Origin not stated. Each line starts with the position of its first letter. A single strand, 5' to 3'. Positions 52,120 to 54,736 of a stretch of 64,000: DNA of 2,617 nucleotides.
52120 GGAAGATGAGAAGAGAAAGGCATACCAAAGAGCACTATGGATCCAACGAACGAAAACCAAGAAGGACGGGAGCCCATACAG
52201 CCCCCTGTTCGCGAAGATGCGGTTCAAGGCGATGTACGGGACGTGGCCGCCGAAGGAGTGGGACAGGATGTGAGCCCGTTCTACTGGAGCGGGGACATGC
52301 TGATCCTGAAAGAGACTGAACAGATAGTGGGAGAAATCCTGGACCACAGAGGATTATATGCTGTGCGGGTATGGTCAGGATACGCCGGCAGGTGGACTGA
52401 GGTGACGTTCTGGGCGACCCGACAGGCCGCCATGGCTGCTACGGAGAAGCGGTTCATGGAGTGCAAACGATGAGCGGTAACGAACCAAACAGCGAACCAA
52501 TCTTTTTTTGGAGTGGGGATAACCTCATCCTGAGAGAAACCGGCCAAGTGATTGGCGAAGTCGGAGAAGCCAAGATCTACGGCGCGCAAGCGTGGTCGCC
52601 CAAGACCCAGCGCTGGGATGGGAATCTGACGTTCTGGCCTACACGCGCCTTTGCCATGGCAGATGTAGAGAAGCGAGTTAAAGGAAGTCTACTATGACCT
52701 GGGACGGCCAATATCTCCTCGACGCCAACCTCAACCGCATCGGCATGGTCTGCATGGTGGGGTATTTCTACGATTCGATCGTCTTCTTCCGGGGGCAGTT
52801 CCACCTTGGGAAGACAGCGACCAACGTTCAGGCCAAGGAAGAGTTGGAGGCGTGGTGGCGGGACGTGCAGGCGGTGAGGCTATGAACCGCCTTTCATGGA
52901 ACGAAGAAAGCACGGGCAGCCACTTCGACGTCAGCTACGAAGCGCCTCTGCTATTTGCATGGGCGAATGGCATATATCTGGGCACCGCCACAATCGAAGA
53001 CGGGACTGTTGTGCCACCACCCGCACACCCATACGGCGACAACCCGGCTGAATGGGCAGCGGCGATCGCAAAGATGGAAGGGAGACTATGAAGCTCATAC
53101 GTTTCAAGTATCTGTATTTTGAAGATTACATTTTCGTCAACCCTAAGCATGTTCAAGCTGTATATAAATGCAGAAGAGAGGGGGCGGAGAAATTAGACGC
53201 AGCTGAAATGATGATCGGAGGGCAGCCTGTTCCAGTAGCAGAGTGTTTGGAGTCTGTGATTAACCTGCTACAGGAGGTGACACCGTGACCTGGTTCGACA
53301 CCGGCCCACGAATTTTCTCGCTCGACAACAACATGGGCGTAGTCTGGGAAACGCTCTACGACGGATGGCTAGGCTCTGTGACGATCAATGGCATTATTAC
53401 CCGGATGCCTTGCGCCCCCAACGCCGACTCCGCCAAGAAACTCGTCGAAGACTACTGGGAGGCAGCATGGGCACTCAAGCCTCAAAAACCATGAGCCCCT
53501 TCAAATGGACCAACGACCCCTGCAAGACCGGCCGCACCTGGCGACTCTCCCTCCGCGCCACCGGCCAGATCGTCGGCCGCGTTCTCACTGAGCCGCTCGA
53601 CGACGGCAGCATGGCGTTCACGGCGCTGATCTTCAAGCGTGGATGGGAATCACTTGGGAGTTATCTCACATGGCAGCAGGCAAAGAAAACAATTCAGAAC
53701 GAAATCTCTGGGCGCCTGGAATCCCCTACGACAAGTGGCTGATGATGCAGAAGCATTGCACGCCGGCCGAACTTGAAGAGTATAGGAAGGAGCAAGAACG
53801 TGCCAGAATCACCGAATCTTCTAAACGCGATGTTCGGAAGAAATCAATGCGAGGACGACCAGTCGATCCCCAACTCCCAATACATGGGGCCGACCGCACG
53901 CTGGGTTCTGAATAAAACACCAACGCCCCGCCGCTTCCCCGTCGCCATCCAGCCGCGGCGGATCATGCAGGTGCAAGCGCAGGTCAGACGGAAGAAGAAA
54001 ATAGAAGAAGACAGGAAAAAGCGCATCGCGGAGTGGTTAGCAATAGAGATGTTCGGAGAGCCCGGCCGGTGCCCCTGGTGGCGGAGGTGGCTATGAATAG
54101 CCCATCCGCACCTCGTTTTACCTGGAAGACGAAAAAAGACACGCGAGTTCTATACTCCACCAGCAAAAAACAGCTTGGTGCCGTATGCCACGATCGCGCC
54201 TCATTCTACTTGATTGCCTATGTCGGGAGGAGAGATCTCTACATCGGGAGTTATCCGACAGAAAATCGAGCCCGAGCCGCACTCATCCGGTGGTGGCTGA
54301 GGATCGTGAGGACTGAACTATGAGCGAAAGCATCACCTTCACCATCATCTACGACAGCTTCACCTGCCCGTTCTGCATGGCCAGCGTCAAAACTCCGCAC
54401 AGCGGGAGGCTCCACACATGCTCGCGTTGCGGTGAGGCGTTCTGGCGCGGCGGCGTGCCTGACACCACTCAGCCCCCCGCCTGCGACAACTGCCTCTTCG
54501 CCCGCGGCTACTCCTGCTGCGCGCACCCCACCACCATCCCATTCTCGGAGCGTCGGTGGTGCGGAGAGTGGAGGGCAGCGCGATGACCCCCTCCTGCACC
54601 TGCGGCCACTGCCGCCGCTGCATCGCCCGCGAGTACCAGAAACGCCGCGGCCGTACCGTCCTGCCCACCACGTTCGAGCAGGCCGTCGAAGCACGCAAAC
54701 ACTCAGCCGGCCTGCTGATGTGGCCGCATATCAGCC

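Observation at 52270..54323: Tandem array of at least six diverged small paralogs (63-83 aa), translationally coupled, directly after the helicase gene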

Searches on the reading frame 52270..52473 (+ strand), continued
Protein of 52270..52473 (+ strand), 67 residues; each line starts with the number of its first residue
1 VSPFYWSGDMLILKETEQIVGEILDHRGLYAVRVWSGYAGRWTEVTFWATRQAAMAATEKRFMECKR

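Call 71: find_encoding_contigs(protein=P0049, flank=8000, max_places=3)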
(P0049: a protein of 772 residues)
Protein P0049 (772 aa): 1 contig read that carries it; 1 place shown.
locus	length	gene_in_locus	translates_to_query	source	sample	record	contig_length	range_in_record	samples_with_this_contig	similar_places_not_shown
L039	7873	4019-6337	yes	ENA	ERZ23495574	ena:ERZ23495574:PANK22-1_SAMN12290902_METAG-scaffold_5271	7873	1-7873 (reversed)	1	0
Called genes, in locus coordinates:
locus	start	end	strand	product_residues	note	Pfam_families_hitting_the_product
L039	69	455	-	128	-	-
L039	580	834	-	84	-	-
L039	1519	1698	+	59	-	-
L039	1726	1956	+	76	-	-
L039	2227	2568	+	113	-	-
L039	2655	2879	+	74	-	-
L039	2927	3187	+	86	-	-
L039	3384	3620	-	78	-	-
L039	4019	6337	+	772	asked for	-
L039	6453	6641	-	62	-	-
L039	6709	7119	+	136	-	-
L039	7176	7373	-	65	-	-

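Call 73: search_protein_families(library=ncbifam, max_evalue=1, proteins=[window:52270-52473:+, P0049])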
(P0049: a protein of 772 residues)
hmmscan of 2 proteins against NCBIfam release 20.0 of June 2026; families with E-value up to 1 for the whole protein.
window:52270-52473:+ (67 aa): 0 families

P0049 (772 aa): 3 families
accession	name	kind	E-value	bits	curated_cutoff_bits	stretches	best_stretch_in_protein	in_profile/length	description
NF033885.1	conj_TraP_IncI1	equivalog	0.0046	16.7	135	1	129-222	49-142/217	conjugal transfer protein TraP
NF038218.1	IcmG_DotF_IVB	equivalog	0.0096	15.6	200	1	131-225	92-176/266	type IVB secretion system protein IcmG/DotF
NF053525.1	thylo_ssr2422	subfamily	0.4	11.2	38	1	175-211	11-47/77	ssr2422 family thylakoid membrane protein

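Call 79: find_encoding_contigs(protein=P0042, flank=6000, max_places=2)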
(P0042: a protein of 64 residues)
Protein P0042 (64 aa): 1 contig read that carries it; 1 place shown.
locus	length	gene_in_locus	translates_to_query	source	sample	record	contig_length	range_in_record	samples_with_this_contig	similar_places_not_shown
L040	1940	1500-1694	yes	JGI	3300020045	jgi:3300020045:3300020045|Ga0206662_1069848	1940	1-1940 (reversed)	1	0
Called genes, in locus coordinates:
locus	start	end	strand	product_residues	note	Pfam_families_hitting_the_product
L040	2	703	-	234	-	?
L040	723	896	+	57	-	-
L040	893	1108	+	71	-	-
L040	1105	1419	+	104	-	-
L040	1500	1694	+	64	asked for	-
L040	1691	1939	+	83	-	?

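Call 80: find_encoding_contigs(protein=P0031, flank=6000, max_places=2)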
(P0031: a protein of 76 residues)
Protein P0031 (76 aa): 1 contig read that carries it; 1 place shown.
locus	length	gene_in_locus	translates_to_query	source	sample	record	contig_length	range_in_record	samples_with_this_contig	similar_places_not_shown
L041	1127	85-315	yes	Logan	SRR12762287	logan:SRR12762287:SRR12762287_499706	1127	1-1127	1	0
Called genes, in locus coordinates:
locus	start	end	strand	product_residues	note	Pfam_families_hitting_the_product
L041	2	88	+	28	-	?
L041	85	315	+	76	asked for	-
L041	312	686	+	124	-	-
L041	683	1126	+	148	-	?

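Call 81: find_encoding_contigs(protein=P0041, flank=6000, max_places=2)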
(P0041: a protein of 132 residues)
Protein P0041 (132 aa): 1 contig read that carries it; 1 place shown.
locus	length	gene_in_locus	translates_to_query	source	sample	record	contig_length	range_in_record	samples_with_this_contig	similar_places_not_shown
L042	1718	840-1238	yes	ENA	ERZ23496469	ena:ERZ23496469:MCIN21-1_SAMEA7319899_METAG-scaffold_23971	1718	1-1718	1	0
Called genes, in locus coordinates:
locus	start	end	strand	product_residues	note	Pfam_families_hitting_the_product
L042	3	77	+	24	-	?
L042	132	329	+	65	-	-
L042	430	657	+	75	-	-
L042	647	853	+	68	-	-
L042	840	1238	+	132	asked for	-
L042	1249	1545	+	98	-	-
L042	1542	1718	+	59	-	?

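Call 83: search_protein_families(library=phrogs, alignment_id=A4, max_evalue=1)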
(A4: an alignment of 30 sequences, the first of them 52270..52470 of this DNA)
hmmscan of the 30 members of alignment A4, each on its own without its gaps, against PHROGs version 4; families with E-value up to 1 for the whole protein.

A. member 1, window:52270-52470:+ (67 aa): 0 families

B. families by the number of members that match (of 30 scanned): 9 families
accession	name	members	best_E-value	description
phrog_10563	-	2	0.031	-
phrog_14408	-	2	0.043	-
phrog_99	-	2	0.088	HNH endonuclease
phrog_32734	-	1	0.065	-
phrog_9020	-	1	0.074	-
phrog_20578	-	1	0.15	-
phrog_4578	-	1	0.21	HNH endonuclease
phrog_209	-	1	0.25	portal protein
phrog_13446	-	1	0.25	-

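Call 85: search_protein_families(library=pfam, max_evalue=10, proteins=[P0041, P0053])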
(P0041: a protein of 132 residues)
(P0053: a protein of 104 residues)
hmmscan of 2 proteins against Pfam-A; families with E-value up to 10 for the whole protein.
P0041 (132 aa): 7 families
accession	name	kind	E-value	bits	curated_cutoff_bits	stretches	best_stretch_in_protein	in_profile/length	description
PF00847.26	AP2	-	0.032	15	33.3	1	91-126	4-46/54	AP2 domain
PF21245.3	PI4KB-PIK1_PIK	-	0.046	14.3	27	0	25-51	37-63/75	PI4KB/PIK1, accessory (PIK) domain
PF14605.12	Nup35_RRM_2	-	0.099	13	27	1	81-110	20-49/53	Nup53/35/40-type RNA recognition motif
PF08777.17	RRM_3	-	0.1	13.1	22.9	1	99-130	28-59/102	RNA binding motif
PF07411.17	DUF1508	-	0.13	12.6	22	0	43-62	24-43/48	Domain of unknown function (DUF1508)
PF19085.6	Choline_bind_2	-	0.5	11.1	27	1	77-92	7-22/38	Choline-binding repeat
PF24024.1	DUF7336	-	5.6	7.3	25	1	112-128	18-34/60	Domain of unknown function (DUF7336)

P0053 (104 aa): 0 families

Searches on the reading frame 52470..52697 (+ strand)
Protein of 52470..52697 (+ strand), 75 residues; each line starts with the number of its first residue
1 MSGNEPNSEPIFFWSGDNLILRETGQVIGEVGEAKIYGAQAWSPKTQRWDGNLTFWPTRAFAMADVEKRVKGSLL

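Call 5: search_protein_families(library=pfam, max_evalue=1, proteins=[window:52470-52697:+])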
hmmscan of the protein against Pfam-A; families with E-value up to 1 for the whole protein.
window:52470-52697:+ (75 aa): 1 family
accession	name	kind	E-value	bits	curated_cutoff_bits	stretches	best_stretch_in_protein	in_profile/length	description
PF16334.10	DUF4964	-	0.11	12.7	30.7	1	40-66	39-65/88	Domain of unknown function (DUF4964)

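Call 6: search_protein_families(library=phrogs, max_evalue=1, proteins=[window:52470-52697:+])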
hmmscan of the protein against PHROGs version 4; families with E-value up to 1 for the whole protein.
window:52470-52697:+ (75 aa): 0 families

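Call 73: search_protein_families(library=ncbifam, max_evalue=1, proteins=[window:52470-52697:+])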
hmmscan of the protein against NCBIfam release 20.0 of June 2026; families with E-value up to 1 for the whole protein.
window:52470-52697:+ (75 aa): 0 families

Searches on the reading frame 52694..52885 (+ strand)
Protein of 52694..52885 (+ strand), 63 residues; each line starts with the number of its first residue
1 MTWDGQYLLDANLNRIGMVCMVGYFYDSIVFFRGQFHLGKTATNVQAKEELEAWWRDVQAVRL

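Call 5: search_protein_families(library=pfam, max_evalue=1, proteins=[window:52694-52885:+])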
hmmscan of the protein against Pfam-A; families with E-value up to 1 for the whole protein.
window:52694-52885:+ (63 aa): 1 family
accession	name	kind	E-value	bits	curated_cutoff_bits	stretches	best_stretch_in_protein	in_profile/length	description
PF18658.7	zf-C2H2_12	-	0.035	14.3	27.3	1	2-22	3-23/64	Spin-doc zinc-finger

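Call 6: search_protein_families(library=phrogs, max_evalue=1, proteins=[window:52694-52885:+])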
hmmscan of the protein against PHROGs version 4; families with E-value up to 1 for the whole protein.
window:52694-52885:+ (63 aa): 0 families

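Call 73: search_protein_families(library=ncbifam, max_evalue=1, proteins=[window:52694-52885:+])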
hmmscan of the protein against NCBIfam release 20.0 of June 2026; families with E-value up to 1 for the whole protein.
window:52694-52885:+ (63 aa): 0 families

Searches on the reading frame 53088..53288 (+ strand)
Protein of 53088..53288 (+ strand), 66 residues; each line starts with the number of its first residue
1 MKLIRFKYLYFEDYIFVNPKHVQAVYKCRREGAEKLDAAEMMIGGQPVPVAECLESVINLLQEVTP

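Call 5: search_protein_families(library=pfam, max_evalue=1, proteins=[window:53088-53288:+])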
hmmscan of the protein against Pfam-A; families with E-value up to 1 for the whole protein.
window:53088-53288:+ (66 aa): 0 families

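Call 6: search_protein_families(library=phrogs, max_evalue=1, proteins=[window:53088-53288:+])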
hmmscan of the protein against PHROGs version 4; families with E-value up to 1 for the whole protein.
window:53088-53288:+ (66 aa): 1 family
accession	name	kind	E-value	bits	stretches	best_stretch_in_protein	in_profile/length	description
phrog_14333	-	unknown function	0.24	13.1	1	9-47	14-48/86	-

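Call 73: search_protein_families(library=ncbifam, max_evalue=1, proteins=[window:53088-53288:+])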
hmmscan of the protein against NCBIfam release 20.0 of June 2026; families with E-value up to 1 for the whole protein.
window:53088-53288:+ (66 aa): 0 families

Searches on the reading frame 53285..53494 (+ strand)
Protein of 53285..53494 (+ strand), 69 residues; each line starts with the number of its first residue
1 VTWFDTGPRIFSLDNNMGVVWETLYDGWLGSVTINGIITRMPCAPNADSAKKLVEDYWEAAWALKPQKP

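Call 5: search_protein_families(library=pfam, max_evalue=1, proteins=[window:53285-53494:+])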
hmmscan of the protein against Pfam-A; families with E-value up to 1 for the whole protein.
window:53285-53494:+ (69 aa): 0 families

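Call 6: search_protein_families(library=phrogs, max_evalue=1, proteins=[window:53285-53494:+])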
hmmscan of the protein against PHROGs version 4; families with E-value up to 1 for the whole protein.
window:53285-53494:+ (69 aa): 0 families

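Call 46: predict_structure(alignment_id=A5)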
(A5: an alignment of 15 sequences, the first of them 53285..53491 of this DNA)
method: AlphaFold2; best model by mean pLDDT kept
length: 69 residues; sequences in the alignment: 15
mean_pLDDT: 90.5   pTM: 0.75
mean pLDDT of the five models: 90.5, 90.0, 88.8, 88.0, 87.2
residues with pLDDT >= 90: 49; 70-90: 18; 50-70: 2; < 50: 0
segments of 3 or more residues with pLDDT < 50: none
pLDDT, mean of each block of 10 residues (from residue 1): 92 92 92 92 95 93 76
secondary structure, 60 per line:
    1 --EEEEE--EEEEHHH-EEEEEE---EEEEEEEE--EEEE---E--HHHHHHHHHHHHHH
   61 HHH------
elements in order: E3-7 E10-13 E18-23 E27-34 E37-40 H47-63

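Call 50: fold_search(model_id=the predicted structure, library=pdb)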
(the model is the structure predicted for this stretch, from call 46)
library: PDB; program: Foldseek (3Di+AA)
matches with E <= 10: 294; with E <= 0.001: 0
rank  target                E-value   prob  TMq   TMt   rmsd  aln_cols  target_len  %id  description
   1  8vqg_A                2.2e-01  0.25  0.30  0.18  10.0        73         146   11  X-ray crystal structure of Can f 1 (released 2025-01-22)
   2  6sy0_A                3.6e-01  0.44  0.42  0.27   4.7        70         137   17  Structure of the Plasmodium falciparum SIP2 DNA-binding AP2 tandem repeat in complex with two SPE2 half-sites (released 2020-10-07)
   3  9nph_C                5.2e-01  0.15  0.29  0.16   9.9        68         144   12  X-ray crystal structure of recombinant Can f 1 in complex with human IgE mAb 1J11 Fab (released 2025-08-27)
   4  6sy0_B                8.5e-01  0.38  0.46  0.30   4.6        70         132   14  Structure of the Plasmodium falciparum SIP2 DNA-binding AP2 tandem repeat in complex with two SPE2 half-sites (released 2020-10-07)
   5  8ysx_A                8.5e-01  0.16  0.30  0.12   8.5        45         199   27  canine immunoproteasome 20S subunit in complex with compound 2 (released 2024-07-31)
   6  9hqv_Yn               1.0e+00  0.21  0.32  0.15   3.9        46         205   13  Cryo-EM structure of the small subunit of the mitochondrial ribosome from Toxoplasma gondii (released 2025-06-11)
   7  2k4v_MODEL_1_A        1.2e+00  0.09  0.29  0.19   7.4        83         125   13  Solution structure of uncharacterized protein PA1076 from Pseudomonas aeruginosa. Northeast Structural Genomic (released 2008-08-19)
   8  1orc                  1.3e+00  0.30  0.31  0.33   3.8        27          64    7  CRO REPRESSOR INSERTION MUTANT K56-[DGEVK] (released 1996-12-23)
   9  1ts9                  1.3e+00  0.07  0.27  0.20   9.3        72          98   15  Crystal Structure of the Archaeal Homolog of Human RNase P Protein Rpp29 from Archaeoglobus fulgidus (released 2004-10-12)
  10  1r7l_A                1.4e+00  0.51  0.43  0.30   2.1        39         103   23  2.0 A Crystal Structure of a Phage Protein from Bacillus cereus ATCC 14579 (released 2004-07-06)
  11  6bm9_C                1.5e+00  0.14  0.30  0.11  10.1        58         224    9  Directed evolutionary changes in MBL super family - VIM-2 Round 10 (released 2018-11-21)
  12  8kfp_MODEL_1_A        1.7e+00  0.60  0.51  0.54   2.3        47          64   15  Solution structure of Drosophila melanogaster R2D2 dsRBD1 (released 2024-06-26)
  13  2m5c_MODEL_1_A        1.7e+00  0.16  0.35  0.13   4.3        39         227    8  Solution Structure of the Bacillus cereus Metallo-Beta-Lactamase BcII (released 2013-10-09)
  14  3unf_N                1.7e+00  0.11  0.30  0.12  12.4        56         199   21  Mouse 20S immunoproteasome in complex with PR-957 (released 2012-02-29)
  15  1xki                  1.7e+00  0.08  0.31  0.19  10.2        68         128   20  Crystal structure of human tear lipocalin/von Ebners gland protein (released 2004-10-19)
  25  5j0n_F                2.3e+00  0.06  0.22  0.06  10.8        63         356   11  Lambda excision HJ intermediate (released 2017-02-08)
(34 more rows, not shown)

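Call 64: fold_search(model_id=the predicted structure, library=viral)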
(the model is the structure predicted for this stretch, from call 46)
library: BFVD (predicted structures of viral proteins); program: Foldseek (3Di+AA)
matches with E <= 10: 1028; with E <= 0.001: 0
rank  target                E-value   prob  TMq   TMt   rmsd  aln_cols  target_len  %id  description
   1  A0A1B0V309            2.4e-02  1.00  0.73  0.48   5.0        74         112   15  (no name in the UniProt tables at hand)
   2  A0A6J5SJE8            3.4e-02  1.00  0.75  0.42   2.1        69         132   13  Uncharacterized protein [uncultured Caudovirales phage]
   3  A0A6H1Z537            3.4e-02  1.00  0.55  0.64   3.2        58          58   22  (no name in the UniProt tables at hand)
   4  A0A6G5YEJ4            5.3e-02  0.99  0.60  0.64   3.1        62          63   18  (no name in the UniProt tables at hand)
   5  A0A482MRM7            8.7e-02  0.99  0.62  0.50   3.8        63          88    8  Uncharacterized protein [Escherichia phage PTXU04]
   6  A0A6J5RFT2            9.8e-02  1.00  0.70  0.60   2.7        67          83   10  Uncharacterized protein [uncultured Caudovirales phage]
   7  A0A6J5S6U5            1.3e-01  0.99  0.66  0.65   3.7        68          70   15  Uncharacterized protein [uncultured Caudovirales phage]
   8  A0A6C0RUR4            1.3e-01  0.82  0.44  0.40   7.5        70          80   11  (no name in the UniProt tables at hand)
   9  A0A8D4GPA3            1.4e-01  0.93  0.56  0.57   4.0        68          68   10  (no name in the UniProt tables at hand)
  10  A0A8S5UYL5            1.6e-01  0.98  0.58  0.33   5.5        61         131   18  Uncharacterized protein [Phage sp. ctKtV17]
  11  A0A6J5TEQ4            1.7e-01  1.00  0.77  0.77   1.7        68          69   16  Uncharacterized protein [uncultured Caudovirales phage]
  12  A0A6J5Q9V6            1.7e-01  0.90  0.51  0.58   7.5        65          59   15  Uncharacterized protein [uncultured Caudovirales phage]
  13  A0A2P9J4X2            1.7e-01  0.85  0.45  0.49   6.7        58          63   12  Uncharacterized protein [Pectobacterium phage vB_PatP_CB4]
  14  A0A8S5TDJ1            1.9e-01  0.87  0.48  0.46   4.2        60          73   17  Uncharacterized protein [Phage sp. ctesc4]
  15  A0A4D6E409            2.1e-01  0.99  0.63  0.70   2.0        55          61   16  Uncharacterized protein [Streptomyces phage Heather]
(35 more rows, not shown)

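Call 73: search_protein_families(library=ncbifam, max_evalue=1, proteins=[window:53285-53494:+])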
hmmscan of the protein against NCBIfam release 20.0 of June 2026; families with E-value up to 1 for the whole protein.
window:53285-53494:+ (69 aa): 0 families

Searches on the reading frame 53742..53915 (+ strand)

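Call 5: search_protein_families(library=pfam, max_evalue=1, proteins=[window:53742-53915:+])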
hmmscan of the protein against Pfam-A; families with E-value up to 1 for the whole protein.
window:53742-53915:+ (57 aa): 1 family
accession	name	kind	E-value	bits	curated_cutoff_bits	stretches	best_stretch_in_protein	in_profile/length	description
PF06387.16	Calcyon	-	0.2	12.1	25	1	3-22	120-139/180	D1 dopamine receptor-interacting protein (calcyon)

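Call 6: search_protein_families(library=phrogs, max_evalue=1, proteins=[window:53742-53915:+])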
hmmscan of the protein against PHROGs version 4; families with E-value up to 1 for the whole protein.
window:53742-53915:+ (57 aa): 0 families

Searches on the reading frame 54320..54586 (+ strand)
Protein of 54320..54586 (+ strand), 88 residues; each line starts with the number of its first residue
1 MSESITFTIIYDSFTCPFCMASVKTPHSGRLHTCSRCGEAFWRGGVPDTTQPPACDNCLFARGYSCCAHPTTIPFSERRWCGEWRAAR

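Call 5: search_protein_families(library=pfam, max_evalue=1, proteins=[window:54320-54586:+])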
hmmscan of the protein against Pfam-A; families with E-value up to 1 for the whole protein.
window:54320-54586:+ (88 aa): 3 families
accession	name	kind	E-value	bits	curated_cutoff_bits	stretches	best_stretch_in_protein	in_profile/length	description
PF01927.22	Mut7-C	-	0.18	12.4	23.3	1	27-45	119-137/146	Mut7-C RNAse domain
PF13465.12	zf-H2C2_2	-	0.89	10.5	40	0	25-43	8-26/26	Zinc-finger double domain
PF18439.7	zf_UBZ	-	0.93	9.7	25.6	0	32-41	3-12/32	Ubiquitin-Binding Zinc Finger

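Call 6: search_protein_families(library=phrogs, max_evalue=1, proteins=[window:54320-54586:+])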
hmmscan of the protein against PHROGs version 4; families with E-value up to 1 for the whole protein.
window:54320-54586:+ (88 aa): 3 families
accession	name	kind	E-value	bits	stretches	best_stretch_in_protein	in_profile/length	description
phrog_32502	-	unknown function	0.059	14.5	1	15-63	15-61/76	-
phrog_9188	-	unknown function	0.16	13.2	1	14-41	39-64/70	-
phrog_506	-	integration and excision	0.4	10.7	1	13-38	321-347/403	transposase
